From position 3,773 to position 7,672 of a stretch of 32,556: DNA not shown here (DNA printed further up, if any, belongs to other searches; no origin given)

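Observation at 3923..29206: A single 25.3-kb ORF encoding an 8,427-aa, N-terminally lipid-anchored giant protein of an unrecognised family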

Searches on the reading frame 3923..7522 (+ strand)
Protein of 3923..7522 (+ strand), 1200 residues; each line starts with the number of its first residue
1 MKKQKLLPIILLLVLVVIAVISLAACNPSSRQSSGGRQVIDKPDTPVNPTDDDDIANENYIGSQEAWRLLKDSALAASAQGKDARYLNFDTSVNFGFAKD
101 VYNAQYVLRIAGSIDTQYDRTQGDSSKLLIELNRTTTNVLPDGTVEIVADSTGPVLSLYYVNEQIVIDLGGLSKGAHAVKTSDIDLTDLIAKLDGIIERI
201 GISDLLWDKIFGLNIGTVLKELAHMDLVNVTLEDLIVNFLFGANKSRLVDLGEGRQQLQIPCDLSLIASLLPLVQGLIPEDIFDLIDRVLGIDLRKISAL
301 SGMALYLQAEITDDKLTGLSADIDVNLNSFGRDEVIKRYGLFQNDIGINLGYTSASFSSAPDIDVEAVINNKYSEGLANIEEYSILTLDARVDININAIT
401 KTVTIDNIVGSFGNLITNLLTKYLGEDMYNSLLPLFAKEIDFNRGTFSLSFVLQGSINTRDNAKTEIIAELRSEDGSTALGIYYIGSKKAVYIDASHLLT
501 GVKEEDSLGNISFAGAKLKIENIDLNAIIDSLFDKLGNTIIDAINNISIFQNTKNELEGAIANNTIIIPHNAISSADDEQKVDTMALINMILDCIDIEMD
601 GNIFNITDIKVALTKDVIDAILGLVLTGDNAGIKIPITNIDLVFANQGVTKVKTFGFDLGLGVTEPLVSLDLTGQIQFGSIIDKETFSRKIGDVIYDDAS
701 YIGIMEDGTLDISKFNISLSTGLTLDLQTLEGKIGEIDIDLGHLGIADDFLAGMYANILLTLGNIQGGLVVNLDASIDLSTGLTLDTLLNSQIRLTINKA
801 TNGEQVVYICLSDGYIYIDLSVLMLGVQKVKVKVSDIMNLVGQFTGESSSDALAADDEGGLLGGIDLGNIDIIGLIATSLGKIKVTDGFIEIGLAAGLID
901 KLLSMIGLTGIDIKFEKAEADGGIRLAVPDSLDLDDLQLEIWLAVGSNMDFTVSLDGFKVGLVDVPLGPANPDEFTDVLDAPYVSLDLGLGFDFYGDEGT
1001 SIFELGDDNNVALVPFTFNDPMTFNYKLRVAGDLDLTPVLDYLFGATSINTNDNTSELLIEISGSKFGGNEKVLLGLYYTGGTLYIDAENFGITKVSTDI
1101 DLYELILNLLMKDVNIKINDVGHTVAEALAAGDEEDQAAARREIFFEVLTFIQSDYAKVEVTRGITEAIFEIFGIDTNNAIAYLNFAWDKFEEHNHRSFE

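Call 12: find_homologous_proteins(query=window:3923-7522:+)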
Query window:3923-7522:+ (1200 aa): 5 proteins with E <= 0.001 among 8000 candidates.
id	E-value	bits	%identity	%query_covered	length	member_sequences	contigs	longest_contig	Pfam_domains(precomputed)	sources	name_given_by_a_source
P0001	0.0e+0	1611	61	100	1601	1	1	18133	-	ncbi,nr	ncbi:MAG: hypothetical protein II867_00775, partial [Clostridia bacterium]|nr:hypothetical protein [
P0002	6.8e-293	993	62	62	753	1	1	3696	-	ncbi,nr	ncbi:MAG: hypothetical protein J5815_04000, partial [Clostridia bacterium]|nr:hypothetical protein [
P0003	1.8e-203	697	38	82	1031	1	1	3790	-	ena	-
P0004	2.3e-190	654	37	75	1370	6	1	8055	-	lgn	-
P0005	1.2e-180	621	35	89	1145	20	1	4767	-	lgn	-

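Call 16: find_encoding_contigs(protein=P0001, flank=10000)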
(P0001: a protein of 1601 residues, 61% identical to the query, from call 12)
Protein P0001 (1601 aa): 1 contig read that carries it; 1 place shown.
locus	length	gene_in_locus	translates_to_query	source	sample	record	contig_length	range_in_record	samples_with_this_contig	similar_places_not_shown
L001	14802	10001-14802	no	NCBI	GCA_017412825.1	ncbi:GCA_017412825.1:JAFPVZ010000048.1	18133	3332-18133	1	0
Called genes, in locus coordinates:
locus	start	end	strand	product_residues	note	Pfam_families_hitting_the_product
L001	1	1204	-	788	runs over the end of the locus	PF04023:FeoA, PF01926:MMR_HSR1, PF02421:FeoB_N, PF09439:SRPRB (faint), PF17910:FeoB_Cyto, PF07670:Gate, PF07664:FeoB_C, PF07670:Gate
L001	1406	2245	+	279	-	-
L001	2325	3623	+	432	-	PF00668:Condensation (faint)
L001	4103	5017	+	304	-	PF00135:COesterase, PF20434:BD-FAE, PF07859:Abhydrolase_3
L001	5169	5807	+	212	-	-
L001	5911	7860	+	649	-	-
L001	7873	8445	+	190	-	PF03703:bPH_2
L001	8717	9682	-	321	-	PF01757:Acyl_transf_3, PF07786:HGSNAT_cat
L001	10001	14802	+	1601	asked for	?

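Call 34: search_protein_representatives(alignment_id=A1)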
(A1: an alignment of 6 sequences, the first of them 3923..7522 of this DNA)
Query: 6 sequences, 1092 profile positions. Proteins with E-value up to 0.001 (for the whole library): 74; up to 1e-10: 62; up to 1e-30: 47. The best 74 are listed.
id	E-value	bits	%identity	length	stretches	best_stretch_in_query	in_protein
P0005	0.0e+00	1669.3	-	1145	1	1-1091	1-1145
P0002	0.0e+00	1247.9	-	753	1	1-740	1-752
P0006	3.0e-259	880.0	-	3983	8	460-1092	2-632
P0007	1.8e-220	751.6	-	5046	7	320-1091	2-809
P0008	7.9e-211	719.7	-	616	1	1-609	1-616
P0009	2.3e-186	638.6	-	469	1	1-408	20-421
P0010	6.7e-175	600.7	-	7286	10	3-1070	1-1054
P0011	7.3e-156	537.6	-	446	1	712-1092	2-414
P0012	6.2e-153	528.0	-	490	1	487-865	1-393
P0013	4.1e-144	498.7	-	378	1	1-360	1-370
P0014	1.6e-141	490.2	-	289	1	1-290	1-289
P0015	2.1e-139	483.2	-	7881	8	3-1070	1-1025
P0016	1.1e-136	474.1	-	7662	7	3-1049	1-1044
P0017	2.2e-128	446.7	-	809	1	3-822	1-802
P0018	6.6e-124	431.8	-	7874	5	3-1089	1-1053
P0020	1.9e-112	393.9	-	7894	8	3-1090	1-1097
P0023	2.2e-108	380.4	-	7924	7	1-1091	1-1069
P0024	4.4e-108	379.4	-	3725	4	1-1091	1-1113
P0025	9.4e-99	348.5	-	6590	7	6-1090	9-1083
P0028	2.8e-87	310.6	-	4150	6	3-1092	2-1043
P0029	2.7e-84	300.7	-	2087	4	8-843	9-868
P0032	3.0e-70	254.1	-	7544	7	3-1086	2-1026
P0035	1.5e-65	238.6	-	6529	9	9-1092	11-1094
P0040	8.7e-49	183.1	-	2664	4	450-1064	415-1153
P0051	3.7e-30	121.4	-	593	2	386-663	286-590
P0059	5.3e-16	74.5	-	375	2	872-1092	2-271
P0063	2.9e-14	68.8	-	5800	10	389-1000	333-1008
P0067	9.7e-10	53.8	-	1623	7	135-180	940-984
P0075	8.2e-05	37.5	-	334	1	764-907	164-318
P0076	3.1e-04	35.5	-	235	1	1012-1092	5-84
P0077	4.3e-04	35.1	-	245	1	9-202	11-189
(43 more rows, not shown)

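Call 35: list_cluster_members(proteins=[P0010, P0015, P0016, P0018, P0020, P0023, P0025, P0032, P0035, P0063])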
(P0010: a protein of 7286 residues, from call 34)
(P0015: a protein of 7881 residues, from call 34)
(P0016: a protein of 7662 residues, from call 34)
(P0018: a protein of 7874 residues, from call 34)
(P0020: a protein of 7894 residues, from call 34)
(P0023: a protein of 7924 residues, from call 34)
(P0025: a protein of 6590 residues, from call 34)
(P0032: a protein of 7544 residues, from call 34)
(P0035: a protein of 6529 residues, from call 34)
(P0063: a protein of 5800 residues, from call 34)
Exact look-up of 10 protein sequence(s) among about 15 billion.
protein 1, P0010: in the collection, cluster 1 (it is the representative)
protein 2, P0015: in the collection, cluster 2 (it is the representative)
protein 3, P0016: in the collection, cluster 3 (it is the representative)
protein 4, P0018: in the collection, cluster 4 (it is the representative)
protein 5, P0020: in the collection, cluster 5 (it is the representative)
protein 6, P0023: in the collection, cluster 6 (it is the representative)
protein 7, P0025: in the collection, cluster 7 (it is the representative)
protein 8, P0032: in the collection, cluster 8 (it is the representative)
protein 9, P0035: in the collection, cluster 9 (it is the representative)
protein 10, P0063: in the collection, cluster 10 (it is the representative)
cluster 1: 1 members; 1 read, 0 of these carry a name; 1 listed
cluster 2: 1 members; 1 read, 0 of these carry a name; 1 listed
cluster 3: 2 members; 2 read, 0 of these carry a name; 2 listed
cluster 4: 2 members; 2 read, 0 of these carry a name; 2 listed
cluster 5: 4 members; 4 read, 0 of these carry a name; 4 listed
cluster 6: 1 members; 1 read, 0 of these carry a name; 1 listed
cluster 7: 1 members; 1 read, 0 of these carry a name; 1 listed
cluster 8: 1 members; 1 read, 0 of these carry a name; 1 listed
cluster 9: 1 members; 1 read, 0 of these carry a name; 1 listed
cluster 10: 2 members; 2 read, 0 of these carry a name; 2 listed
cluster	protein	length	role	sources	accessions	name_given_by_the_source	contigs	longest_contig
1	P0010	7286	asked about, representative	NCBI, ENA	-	-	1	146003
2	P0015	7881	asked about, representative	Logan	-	-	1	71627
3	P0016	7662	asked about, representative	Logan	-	-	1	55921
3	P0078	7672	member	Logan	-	-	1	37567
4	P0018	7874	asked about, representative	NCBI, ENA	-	-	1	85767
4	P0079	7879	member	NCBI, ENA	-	-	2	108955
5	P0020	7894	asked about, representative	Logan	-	-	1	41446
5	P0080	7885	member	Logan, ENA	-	-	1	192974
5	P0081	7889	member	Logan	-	-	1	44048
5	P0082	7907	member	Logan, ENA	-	-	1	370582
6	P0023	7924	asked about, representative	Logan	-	-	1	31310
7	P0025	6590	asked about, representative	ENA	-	-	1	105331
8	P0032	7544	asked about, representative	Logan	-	-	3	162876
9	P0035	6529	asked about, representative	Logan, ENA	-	-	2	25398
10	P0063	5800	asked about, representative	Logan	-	-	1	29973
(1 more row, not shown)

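Call 36: find_related_loci(query=A1, collection=genome_contigs, flank=10000)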
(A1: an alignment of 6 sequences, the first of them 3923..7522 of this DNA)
Query A1 (1200 aa) in genome_contigs; peptide patterns used: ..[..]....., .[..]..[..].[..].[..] (x = any residue, [..] = any of these).
141 stretches matched a pattern; 35 encode a relative of the query (tblastn E <= 1e-3); 34 distinct loci.
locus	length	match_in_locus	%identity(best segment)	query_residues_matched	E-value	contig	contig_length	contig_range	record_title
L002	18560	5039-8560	77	23-1200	0e+0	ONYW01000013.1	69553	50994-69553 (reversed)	uncultured Clostridiales bacterium isolate RUG767 genome assembly, contig: scaffold_1043, whole genome shotgun sequence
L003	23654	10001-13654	63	1-1196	0e+0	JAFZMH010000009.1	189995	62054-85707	MAG: Clostridia bacterium isolate RGIG7896 Water_buffalos_Reticulum.Co__c3443152, whole genome shotgun sequence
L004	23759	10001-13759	61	1-1200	0e+0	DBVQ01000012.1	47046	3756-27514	MAG TPA_asm: Christensenella sp. UBA1260 UBA1260_contig_33682, whole genome shotgun sequence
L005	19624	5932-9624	40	1-1188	0e+0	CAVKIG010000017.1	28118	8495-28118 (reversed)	bacterium isolate H07686-L1_cleanbin_000016 genome assembly, contig: Spades_H07686-L1_contig_716, whole genome shotgun s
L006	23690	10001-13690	39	20-1197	0e+0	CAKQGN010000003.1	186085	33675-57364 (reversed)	MAG: uncultured Clostridia bacterium isolate REFINED_METABAT215_TOP10_CONTIGS_1500_ASSEMBLY_K77_MERGED__Hadza_MoBio_hadz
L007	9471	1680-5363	39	20-1197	0e+0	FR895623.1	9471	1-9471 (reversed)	Firmicutes bacterium CAG:475 genomic scaffold, scf203, whole genome shotgun sequence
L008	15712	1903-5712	37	3-1197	0e+0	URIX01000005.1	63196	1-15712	uncultured Clostridiales bacterium isolate UMGS1042 genome assembly, contig: NODE_11_length_63196_cov_4.89363, whole gen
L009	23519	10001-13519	40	23-1200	0e+0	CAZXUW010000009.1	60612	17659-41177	MAG TPA_asm: uncultured Bacteroides sp. isolate SRP350583_co1_154 genome assembly, contig: NODE_665_length_60612_cov_406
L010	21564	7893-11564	38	22-1200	0e+0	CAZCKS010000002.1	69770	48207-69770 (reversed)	MAG TPA_asm: uncultured Bacteroides sp. isolate SRP225648_co1_549 genome assembly, contig: NODE_593_length_69770_cov_52.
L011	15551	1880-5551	39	20-1197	0e+0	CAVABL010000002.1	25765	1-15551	Firmicutes bacterium TM09-10 isolate H07660-L1_cleanbin_000023 genome assembly, contig: Spades_H07660-L1_contig_582, who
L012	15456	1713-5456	37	23-1197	0e+0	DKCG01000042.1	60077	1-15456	MAG TPA_asm: Christensenella sp. UBA6880 UBA6880_contig_343, whole genome shotgun sequence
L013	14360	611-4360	38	23-1197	0e+0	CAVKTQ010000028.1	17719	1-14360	Firmicutes bacterium CAG:238 isolate H07683-L1_cleanbin_000016 genome assembly, contig: Spades_H07683-L1_contig_2517, wh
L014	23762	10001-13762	37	20-1197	0e+0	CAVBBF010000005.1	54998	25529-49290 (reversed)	Phascolarctobacterium succinatutens isolate H07663-L1_cleanbin_000010 genome assembly, contig: Spades_H07663-L1_contig_3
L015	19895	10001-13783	36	1-1200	0e+0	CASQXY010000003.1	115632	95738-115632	MAG: uncultured bacterium isolate extra-ERR2136553.25_1677762773 genome assembly, contig: NODE_55_length_115632_cov_4.54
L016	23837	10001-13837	37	23-1200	0e+0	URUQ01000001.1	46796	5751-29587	uncultured Clostridiales bacterium isolate UMGS1366 genome assembly, contig: NODE_59_length_46796_cov_7.047025, whole ge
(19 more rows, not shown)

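Call 42: find_homologous_proteins(query=A2, max_evalue=0.00001)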
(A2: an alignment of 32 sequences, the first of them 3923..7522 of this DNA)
Query A2 (32 sequences) (1200 aa, profile of the alignment): 6 proteins with E <= 0.00001 among 8000 candidates.
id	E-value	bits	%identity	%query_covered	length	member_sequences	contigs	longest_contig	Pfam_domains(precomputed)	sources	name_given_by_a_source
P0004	0.0e+0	1646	37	75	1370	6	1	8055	-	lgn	-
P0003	0.0e+0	1629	38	82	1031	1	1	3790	-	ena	-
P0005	0.0e+0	1511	35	89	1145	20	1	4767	-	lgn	-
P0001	0.0e+0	1494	61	100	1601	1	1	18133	-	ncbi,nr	ncbi:MAG: hypothetical protein II867_00775, partial [Clostridia bacterium]|nr:hypothetical protein [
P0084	0.0e+0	1456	69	100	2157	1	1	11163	-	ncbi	-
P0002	5.7e-277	940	62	62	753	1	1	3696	-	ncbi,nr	ncbi:MAG: hypothetical protein J5815_04000, partial [Clostridia bacterium]|nr:hypothetical protein [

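Call 58: predict_structure(alignment_id=A3)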
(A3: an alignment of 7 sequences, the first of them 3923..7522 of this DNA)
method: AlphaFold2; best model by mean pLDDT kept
length: 1200 residues; sequences in the alignment: 7
mean_pLDDT: 35.4   pTM: 0.26
mean pLDDT of the five models: 35.4, 35.2, 34.3, 33.8, 32.1
residues with pLDDT >= 90: 0; 70-90: 0; 50-70: 121; < 50: 1079
segments of 3 or more residues with pLDDT < 50: 1-111, 119-123, 137-154, 160-462, 471-476, 498-515, 523-684, 704-922, 926-951, 953-955, 957-986, 996-1022, 1038-1054, 1082-1086, 1089-1200
pLDDT, mean of each block of 10 residues (from residue 1): 26 32 25 22 24 26 40 43 44 36 42 53 52 47 38 47 45 35 32 28 27 29 27 32 37 37 28 24 25 27 26 25 25 28 25 23 26 28 29 33 31 30 31 29 33 42 51 49 62 54 43 49 43 28 25 27 26 29 34 41 37 42 31 35 38 38 34 33 49 61 44 30 25 24 26 25 25 28 28 31 33 37 30 33 24 24 25 27 40 39 29 32 46 39 45 47 36 32 47 48 35 39 53 52 40 50 54 53 48 37 35 26 34 43 37 27 30 34 34 31
secondary structure, 60 per line:
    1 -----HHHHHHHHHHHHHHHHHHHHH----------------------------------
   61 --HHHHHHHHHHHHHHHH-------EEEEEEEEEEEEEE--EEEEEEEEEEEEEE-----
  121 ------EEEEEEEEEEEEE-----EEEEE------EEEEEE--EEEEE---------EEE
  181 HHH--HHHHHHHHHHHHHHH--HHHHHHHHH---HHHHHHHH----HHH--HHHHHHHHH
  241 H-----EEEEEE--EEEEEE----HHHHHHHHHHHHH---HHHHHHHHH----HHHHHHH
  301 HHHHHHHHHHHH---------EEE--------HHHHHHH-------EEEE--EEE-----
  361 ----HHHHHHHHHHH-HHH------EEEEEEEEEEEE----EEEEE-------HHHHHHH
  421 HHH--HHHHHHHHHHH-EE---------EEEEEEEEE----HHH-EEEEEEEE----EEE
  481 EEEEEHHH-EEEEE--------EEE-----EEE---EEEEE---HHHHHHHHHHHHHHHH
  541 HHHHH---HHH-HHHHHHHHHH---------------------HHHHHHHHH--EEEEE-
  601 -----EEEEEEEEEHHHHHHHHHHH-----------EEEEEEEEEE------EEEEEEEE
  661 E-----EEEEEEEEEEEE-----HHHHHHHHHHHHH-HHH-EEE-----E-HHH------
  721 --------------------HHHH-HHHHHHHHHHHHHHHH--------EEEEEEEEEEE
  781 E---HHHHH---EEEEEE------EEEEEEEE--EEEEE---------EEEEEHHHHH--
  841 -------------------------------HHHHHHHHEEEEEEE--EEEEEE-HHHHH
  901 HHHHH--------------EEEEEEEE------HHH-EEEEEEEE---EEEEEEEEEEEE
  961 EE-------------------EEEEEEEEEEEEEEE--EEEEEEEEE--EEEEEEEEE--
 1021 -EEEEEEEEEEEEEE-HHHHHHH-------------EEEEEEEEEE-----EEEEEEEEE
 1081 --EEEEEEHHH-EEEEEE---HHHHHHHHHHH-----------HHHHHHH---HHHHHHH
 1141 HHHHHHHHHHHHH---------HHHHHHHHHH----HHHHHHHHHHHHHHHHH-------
elements in order (helices of 4 or more, strands of 3 or more residues): H6-26 H63-78 E86-99 E102-115 E127-139 E145-149 E156-161 E164-168 E178-180 H186-200 H203-211 H215-222 H232-241 E247-252 E255-260 H265-277 H281-289 H294-312 E322-324 H333-339 E347-350 E353-355 H365-375 E386-397 E402-406 H414-423 H426-436 E449-457 E466-473 E478-485 E490-494 E503-505 E511-513 E517-521 H525-545 H553-562 H584-592 E595-599 E606-614 H615-625 E637-646 E653-661 E667-678 H684-696 E702-704 H741-744 H746-761 E770-781 H785-789 E793-798 E805-812 E815-819 E829-833 H834-838 H872-879 E880-886 E889-894 H896-905 E920-927 E938-945 E949-962 E982-996 E999-1007 E1010-1018 E1022-1035 H1037-1043 E1057-1066 E1072-1080 E1083-1088 E1093-1098 H1102-1112 H1124-1130 H1134-1153 H1163-1172 H1177-1193

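Call 92: search_protein_families(library=pfam, proteins=[P0028, P0024, P0029], max_evalue=0.01)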
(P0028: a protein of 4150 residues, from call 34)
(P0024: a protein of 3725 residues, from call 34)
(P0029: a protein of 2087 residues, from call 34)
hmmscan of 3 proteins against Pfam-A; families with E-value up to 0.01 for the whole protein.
P0028 (4150 aa): 0 families

P0024 (3725 aa): 0 families

P0029 (2087 aa): 0 families

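Call 97: search_protein_families(library=pfam, proteins=[P0067, P0075, P0076, P0077, P0040, P0051, P0059], max_evalue=0.01)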
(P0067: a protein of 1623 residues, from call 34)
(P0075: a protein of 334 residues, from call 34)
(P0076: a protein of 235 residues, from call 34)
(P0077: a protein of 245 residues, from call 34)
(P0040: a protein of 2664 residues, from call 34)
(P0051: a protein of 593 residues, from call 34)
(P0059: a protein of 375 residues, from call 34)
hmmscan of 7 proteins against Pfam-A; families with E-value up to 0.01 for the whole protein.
P0067 (1623 aa): 3 families
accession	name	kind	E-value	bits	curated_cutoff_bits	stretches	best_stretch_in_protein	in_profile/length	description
PF13385.13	Laminin_G_3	-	3e-32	112.3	27.6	2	133-274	5-150/151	Concanavalin A-like lectin/glucanases superfamily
PF23265.1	Ig-like_KY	-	8.5e-09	36.1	27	0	975-1002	76-103/129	KY-like, immunoglobulin-like domain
PF10989.13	DUF2808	-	0.0077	16.7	25.3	0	979-1007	104-136/146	Protein of unknown function (DUF2808)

P0075 (334 aa): 0 families

P0076 (235 aa): 0 families

P0077 (245 aa): 1 family
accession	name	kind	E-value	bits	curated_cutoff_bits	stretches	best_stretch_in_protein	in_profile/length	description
PF25738.1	Derepression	-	0.0037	17.4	27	1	163-199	50-85/95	Derepression protein family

P0040 (2664 aa): 0 families

P0051 (593 aa): 0 families

P0059 (375 aa): 0 families
